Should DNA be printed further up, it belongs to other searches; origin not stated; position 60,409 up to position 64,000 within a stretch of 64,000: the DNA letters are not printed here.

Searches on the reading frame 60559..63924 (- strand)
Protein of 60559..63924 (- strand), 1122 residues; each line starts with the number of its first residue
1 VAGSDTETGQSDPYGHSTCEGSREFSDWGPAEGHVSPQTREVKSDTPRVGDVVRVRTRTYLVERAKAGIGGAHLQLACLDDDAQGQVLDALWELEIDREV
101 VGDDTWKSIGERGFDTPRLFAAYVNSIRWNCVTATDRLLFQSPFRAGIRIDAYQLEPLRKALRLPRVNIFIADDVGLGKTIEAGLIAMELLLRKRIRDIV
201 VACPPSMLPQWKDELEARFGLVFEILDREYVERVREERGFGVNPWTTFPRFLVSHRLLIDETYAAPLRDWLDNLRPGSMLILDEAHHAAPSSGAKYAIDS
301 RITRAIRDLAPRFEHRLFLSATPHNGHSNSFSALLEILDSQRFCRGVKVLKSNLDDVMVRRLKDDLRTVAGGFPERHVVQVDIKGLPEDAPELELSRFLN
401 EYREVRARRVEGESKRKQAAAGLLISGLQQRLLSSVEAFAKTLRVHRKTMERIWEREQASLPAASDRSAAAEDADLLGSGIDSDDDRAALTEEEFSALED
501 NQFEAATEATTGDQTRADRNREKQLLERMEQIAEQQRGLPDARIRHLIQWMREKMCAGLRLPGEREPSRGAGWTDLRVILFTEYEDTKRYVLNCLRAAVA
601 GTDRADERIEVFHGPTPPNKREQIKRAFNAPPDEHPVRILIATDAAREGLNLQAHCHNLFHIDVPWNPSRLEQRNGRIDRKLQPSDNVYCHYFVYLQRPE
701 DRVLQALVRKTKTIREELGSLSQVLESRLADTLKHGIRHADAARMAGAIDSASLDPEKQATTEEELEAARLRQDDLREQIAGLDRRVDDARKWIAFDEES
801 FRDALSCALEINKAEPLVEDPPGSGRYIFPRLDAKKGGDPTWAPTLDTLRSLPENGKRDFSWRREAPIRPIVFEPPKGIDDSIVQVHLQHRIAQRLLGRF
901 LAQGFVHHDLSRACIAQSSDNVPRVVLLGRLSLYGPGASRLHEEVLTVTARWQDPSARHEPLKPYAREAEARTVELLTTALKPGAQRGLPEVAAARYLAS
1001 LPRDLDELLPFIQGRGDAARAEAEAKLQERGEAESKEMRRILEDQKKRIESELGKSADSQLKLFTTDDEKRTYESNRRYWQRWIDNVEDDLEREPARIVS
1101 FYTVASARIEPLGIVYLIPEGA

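Call 71: search_protein_families(library=padloc, proteins=[window:60559-63924:-], max_evalue=0.00001)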
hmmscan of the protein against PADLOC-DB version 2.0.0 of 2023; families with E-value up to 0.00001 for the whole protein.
window:60559-63924:- (1122 aa): 32 families (the best 25 are shown)
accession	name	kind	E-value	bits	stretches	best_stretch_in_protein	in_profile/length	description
PDLC02621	DrmD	-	0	1041.3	1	40-1120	6-1035/1040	DrmD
PDLC02572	DrmA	-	1.5e-170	567.4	1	40-1120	7-1035/1043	DrmA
PDLC02632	DrmD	-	6.4e-142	472.3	1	45-694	14-637/662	DrmD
PDLC02633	DrmD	-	3.2e-130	433.6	1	46-729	11-685/839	DrmD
PDLC02618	DrmD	-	1.3e-104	347.5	1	48-295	5-255/273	DrmD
PDLC02624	DrmD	-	5.5e-91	304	1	188-747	3-537/652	DrmD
PDLC02622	DrmD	-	4.8e-85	284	1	40-404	9-380/422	DrmD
PDLC00659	HmaA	-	3.2e-64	215.4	1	169-720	125-648/1176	SNF2 helicase / DEAD-box helicase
PDLC02504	BrxHI|BrxHII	-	1.2e-58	196.9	1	146-727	106-626/971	BrxHII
PDLC02500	BrxHI|BrxHII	-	4.2e-51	172.5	1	140-730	81-623/933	BrxHI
PDLC02853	DpdE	-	2.1e-41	139.9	1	145-721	89-639/985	DpdE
PDLC02625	DrmD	-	4.6e-39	132.6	1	331-1109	66-770/792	DrmD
PDLC02623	DrmD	-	6.3e-37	124.8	2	575-767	529-709/1040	DrmD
PDLC02620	DrmD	-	2.3e-35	119.9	2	160-452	111-394/1060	DrmD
PDLC02634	DrmD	-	7.8e-35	117.9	2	154-442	96-376/900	DrmD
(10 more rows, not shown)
